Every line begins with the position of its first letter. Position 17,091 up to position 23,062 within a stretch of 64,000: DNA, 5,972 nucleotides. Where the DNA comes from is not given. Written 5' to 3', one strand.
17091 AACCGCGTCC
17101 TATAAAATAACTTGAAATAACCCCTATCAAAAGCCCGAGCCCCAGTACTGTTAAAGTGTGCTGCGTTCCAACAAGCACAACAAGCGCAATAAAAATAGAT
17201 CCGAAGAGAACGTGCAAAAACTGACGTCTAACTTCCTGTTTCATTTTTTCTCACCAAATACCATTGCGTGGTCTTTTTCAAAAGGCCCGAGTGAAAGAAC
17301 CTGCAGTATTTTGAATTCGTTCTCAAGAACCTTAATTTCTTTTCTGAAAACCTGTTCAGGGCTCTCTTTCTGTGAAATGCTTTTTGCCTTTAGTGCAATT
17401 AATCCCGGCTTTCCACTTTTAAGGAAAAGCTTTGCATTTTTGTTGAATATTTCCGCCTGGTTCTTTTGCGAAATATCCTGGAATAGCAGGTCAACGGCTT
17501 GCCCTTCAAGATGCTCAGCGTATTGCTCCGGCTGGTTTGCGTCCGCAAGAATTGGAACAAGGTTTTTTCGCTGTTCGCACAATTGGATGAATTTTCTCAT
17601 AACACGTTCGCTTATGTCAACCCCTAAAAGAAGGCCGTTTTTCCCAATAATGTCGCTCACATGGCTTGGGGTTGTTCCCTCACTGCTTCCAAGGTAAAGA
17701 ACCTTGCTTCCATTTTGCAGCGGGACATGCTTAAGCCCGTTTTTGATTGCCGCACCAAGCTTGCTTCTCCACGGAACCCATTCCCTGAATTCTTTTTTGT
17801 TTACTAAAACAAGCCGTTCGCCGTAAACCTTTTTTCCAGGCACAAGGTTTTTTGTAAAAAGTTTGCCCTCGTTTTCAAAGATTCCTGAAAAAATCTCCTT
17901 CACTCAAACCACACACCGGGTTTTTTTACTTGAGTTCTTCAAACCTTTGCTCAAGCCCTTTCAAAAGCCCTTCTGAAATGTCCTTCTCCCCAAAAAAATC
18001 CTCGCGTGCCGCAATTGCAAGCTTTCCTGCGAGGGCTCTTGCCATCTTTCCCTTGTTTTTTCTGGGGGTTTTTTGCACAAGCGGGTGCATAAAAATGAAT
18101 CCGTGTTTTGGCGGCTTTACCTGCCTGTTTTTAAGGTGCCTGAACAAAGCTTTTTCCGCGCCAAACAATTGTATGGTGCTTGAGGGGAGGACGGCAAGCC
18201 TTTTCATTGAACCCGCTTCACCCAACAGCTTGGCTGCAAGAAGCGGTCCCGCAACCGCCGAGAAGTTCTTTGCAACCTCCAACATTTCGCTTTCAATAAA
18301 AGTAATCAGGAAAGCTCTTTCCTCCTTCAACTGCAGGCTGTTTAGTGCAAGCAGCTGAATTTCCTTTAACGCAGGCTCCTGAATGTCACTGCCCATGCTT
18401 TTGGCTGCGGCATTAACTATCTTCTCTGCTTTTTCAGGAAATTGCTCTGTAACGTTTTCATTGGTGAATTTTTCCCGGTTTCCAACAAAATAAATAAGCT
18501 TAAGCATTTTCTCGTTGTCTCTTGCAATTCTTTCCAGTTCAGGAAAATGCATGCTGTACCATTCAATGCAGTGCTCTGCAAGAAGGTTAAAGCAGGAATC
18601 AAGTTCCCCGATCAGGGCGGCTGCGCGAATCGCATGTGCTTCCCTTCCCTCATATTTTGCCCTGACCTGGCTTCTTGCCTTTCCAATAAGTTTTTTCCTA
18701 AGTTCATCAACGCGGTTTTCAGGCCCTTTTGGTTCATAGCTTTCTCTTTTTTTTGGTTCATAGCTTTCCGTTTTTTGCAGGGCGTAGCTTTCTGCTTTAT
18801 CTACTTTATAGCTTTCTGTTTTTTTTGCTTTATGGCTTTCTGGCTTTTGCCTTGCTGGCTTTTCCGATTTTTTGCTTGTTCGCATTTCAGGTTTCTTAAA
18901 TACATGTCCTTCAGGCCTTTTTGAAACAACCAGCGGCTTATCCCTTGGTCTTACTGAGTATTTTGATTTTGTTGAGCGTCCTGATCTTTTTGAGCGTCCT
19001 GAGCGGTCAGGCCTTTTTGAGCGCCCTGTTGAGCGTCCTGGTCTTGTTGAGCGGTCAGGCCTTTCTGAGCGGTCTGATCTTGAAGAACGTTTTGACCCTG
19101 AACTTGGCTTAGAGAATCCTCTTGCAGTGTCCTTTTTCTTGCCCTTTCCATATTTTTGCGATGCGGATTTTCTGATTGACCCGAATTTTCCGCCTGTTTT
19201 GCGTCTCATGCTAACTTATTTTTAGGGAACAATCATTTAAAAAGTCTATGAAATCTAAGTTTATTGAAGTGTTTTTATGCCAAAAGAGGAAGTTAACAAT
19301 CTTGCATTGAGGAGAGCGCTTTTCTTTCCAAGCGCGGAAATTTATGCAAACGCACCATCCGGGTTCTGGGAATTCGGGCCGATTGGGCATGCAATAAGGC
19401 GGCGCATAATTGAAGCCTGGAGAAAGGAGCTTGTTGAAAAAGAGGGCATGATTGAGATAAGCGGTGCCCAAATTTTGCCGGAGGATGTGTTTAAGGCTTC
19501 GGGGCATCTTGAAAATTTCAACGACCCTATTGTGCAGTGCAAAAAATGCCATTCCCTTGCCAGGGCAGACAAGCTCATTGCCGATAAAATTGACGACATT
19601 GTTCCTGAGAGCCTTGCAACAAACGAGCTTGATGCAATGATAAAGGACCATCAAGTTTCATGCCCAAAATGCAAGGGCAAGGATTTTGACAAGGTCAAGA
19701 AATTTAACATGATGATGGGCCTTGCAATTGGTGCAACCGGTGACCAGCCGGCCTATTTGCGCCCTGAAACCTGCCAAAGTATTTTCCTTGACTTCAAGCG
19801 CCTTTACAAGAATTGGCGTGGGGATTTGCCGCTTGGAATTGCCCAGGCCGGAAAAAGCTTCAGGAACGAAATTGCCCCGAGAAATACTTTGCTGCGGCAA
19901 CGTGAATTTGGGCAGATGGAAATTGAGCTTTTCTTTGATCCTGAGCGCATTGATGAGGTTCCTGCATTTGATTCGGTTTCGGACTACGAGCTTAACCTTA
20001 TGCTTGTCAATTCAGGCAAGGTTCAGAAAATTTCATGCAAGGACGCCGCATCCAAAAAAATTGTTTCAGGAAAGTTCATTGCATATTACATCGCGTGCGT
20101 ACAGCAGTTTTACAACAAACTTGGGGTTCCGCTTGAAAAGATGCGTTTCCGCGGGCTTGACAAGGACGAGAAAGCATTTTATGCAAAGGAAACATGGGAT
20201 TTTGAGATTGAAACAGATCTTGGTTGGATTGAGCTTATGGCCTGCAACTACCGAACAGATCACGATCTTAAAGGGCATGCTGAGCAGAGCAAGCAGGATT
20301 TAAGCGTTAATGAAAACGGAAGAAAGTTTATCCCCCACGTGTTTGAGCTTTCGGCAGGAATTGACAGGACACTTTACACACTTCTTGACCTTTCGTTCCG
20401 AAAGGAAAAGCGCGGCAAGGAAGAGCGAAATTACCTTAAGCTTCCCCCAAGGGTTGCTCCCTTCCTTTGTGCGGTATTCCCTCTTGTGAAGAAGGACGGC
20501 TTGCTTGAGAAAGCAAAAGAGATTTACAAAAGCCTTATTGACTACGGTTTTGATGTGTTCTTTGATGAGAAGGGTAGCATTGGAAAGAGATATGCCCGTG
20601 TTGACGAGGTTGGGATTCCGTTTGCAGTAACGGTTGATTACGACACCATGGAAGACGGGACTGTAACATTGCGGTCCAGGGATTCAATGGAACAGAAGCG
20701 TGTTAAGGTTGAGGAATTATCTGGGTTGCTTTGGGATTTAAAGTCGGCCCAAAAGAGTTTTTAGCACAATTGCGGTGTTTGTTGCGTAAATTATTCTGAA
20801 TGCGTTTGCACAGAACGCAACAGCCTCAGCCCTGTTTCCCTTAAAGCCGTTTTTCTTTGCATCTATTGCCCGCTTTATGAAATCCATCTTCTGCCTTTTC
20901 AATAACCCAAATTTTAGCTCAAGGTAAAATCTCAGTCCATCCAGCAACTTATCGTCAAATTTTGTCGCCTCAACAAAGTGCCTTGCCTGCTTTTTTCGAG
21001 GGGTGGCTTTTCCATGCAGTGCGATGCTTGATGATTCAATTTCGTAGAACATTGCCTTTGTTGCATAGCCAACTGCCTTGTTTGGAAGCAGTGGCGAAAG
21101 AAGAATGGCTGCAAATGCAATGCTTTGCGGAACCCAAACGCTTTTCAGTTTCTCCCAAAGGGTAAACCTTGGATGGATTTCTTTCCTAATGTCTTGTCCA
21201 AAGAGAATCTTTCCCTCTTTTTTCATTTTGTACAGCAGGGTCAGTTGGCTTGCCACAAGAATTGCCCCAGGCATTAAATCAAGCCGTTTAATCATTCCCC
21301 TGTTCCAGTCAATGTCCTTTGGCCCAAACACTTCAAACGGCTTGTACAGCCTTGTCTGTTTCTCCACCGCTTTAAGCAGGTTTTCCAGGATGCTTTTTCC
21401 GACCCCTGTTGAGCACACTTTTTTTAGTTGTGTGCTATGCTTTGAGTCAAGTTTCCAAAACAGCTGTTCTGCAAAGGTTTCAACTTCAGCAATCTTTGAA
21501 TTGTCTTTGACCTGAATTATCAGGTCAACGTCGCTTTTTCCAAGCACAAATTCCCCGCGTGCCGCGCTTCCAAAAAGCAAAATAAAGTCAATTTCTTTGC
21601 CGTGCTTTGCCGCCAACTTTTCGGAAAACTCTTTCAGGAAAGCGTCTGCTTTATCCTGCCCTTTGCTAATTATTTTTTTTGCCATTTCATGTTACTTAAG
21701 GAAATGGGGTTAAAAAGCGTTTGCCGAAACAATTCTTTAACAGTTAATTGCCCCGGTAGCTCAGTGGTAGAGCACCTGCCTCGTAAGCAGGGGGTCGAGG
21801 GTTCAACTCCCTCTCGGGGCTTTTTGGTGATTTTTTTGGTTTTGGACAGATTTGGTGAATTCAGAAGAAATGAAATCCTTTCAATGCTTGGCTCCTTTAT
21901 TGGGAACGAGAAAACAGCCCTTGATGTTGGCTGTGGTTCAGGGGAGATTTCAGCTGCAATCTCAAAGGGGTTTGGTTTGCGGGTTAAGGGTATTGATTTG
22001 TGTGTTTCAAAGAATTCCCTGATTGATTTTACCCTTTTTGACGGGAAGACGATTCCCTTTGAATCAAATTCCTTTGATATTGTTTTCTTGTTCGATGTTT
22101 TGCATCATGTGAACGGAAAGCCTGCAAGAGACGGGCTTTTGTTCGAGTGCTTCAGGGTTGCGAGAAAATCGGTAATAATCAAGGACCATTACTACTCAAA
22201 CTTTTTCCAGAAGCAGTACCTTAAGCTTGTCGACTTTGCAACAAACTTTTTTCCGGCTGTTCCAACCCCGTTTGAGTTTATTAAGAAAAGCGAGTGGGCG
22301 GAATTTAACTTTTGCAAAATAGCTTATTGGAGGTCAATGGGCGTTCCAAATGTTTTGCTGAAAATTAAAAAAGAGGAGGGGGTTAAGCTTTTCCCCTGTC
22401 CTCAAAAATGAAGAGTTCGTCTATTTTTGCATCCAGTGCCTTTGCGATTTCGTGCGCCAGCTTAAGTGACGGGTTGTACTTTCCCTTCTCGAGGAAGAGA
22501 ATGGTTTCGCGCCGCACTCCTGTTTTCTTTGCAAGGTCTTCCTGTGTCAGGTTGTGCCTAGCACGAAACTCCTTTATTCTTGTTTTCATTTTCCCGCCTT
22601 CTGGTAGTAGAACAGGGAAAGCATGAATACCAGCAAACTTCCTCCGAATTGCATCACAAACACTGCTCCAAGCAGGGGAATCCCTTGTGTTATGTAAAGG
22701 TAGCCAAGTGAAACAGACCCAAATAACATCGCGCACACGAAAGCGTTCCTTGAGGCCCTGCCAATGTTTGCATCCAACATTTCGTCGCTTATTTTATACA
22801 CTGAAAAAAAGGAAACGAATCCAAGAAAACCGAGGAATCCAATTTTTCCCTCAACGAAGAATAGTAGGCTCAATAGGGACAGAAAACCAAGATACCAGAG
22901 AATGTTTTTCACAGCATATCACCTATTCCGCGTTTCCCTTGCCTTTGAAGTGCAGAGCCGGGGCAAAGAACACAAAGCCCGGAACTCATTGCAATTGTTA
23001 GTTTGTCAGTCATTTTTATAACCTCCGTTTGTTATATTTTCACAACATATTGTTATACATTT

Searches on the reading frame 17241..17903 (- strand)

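Call 27: search_protein_families(library=pfam, proteins=[window:17241-17903:-], max_evalue=0.001)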
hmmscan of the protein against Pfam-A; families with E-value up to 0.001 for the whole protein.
window:17241-17903:- (220 aa): 1 family
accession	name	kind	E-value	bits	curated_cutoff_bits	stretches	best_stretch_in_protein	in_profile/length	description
PF01269.23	Fibrillarin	-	8.1e-81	270.9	27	1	4-219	10-225/227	Fibrillarin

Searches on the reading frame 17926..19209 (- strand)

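Call 27: search_protein_families(library=pfam, proteins=[window:17926-19209:-], max_evalue=0.001)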
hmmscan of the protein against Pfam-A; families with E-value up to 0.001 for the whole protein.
window:17926-19209:- (427 aa): 1 family
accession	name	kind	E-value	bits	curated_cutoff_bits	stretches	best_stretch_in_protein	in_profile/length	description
PF01798.23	Nop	-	1.9e-60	204.6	25.4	1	200-424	2-227/228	snoRNA binding domain, fibrillarin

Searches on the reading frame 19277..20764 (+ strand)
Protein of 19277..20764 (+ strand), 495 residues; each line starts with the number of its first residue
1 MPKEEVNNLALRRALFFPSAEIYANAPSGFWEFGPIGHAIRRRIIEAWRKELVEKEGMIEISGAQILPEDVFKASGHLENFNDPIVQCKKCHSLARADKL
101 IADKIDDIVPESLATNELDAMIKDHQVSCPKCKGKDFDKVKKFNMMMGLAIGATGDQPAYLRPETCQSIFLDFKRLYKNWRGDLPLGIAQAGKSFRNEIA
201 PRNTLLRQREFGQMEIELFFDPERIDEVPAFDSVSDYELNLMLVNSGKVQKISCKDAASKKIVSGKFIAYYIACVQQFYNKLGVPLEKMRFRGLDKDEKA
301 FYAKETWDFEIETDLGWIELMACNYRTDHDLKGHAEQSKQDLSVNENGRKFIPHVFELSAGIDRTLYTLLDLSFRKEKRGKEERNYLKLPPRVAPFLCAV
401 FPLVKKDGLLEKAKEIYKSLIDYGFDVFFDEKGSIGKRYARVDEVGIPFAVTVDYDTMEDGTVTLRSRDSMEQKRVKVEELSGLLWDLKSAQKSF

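Call 27: search_protein_families(library=pfam, proteins=[window:19277-20764:+], max_evalue=0.001)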
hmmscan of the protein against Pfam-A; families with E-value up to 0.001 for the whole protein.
window:19277-20764:+ (495 aa): 2 families
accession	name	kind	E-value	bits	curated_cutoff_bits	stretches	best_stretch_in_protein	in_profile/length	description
PF03129.25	HGTP_anticodon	-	7.8e-23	80.9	21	1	398-483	2-89/94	Anticodon binding domain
PF00587.30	tRNA-synt_2b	-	1.7e-10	41.7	29.3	1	158-370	10-176/179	tRNA synthetase class II core domain (G, H, P, S and T)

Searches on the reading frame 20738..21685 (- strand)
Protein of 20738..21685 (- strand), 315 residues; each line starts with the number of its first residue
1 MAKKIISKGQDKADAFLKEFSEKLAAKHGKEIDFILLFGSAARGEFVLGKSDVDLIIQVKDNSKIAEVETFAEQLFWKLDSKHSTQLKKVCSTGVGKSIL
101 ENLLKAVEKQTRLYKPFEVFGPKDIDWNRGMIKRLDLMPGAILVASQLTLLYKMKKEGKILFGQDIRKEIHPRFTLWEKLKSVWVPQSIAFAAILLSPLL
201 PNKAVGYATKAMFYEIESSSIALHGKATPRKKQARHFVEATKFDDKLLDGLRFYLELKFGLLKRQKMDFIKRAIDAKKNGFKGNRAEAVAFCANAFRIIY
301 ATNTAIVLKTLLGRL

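Call 27: search_protein_families(library=pfam, proteins=[window:20738-21685:-], max_evalue=0.001)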
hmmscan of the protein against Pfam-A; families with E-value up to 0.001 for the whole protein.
window:20738-21685:- (315 aa): 2 families
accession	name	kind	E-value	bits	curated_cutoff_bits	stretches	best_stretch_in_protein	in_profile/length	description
PF18765.7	Polbeta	-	8.3e-08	32.7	26.9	1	26-75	7-55/93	Polymerase beta, Nucleotidyltransferase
PF01909.29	NTP_transf_2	-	9.8e-07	29.5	21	1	17-73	1-62/93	Nucleotidyltransferase domain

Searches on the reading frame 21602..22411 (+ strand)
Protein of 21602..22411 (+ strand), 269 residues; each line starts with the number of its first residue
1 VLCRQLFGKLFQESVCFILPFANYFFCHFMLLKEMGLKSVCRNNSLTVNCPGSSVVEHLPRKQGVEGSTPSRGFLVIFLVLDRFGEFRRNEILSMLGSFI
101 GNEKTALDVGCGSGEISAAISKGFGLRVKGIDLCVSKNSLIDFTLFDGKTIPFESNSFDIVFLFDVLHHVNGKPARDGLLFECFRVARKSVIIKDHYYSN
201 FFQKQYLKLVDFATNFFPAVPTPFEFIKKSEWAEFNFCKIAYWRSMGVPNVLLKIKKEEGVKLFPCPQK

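Call 29: search_protein_families(library=pfam, proteins=[window:21602-22411:+], max_evalue=0.001)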
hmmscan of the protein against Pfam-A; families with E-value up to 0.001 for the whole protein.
window:21602-22411:+ (269 aa): 6 families
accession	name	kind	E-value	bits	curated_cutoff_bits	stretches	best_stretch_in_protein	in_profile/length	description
PF08241.18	Methyltransf_11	-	2.8e-13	50.8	21.2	1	107-189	1-89/95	Methyltransferase domain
PF13649.12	Methyltransf_25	-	3.4e-10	40.9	27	1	107-189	2-95/97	Methyltransferase domain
PF13489.12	Methyltransf_23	-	3.6e-08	33.7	27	1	100-171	20-95/164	Methyltransferase domain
PF13847.12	Methyltransf_31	-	1.6e-05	25.1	27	0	103-191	4-105/145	Methyltransferase domain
PF08242.18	Methyltransf_12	-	3.7e-05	24.8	30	0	107-180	1-85/98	Methyltransferase domain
PF07021.18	MetW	-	0.00015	21.9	21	1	99-192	10-107/193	Methionine biosynthesis protein MetW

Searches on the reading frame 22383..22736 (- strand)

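Call 56: search_protein_families(library=pfam, proteins=[window:22383-22736:-], max_evalue=0.01)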
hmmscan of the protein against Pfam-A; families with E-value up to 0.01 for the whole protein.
window:22383-22736:- (117 aa): 5 families
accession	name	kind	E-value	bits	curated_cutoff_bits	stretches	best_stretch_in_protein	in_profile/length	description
PF01381.28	HTH_3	-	1.8e-15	57.1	23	1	54-108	1-55/55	Helix-turn-helix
PF13443.12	HTH_26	-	9.2e-10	39.1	22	1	53-113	1-62/63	Cro/C1-type HTH DNA-binding domain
PF13560.12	HTH_31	-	2.2e-07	31.5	27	1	53-107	5-60/64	Helix-turn-helix domain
PF12844.13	HTH_19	-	5e-07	30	30.2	1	53-102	3-52/64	Helix-turn-helix domain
PF13413.12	HTH_25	-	0.0071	16.6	24.6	0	55-88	3-36/62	Helix-turn-helix domain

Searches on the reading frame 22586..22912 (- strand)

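Call 56: search_protein_families(library=pfam, proteins=[window:22586-22912:-], max_evalue=0.01)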
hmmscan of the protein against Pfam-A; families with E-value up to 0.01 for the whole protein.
window:22586-22912:- (108 aa): 1 family
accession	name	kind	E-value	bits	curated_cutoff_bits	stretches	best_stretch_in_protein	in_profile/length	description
PF12676.12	DUF3796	-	3.8e-07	31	24.8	1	5-105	3-113/120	Protein of unknown function (DUF3796)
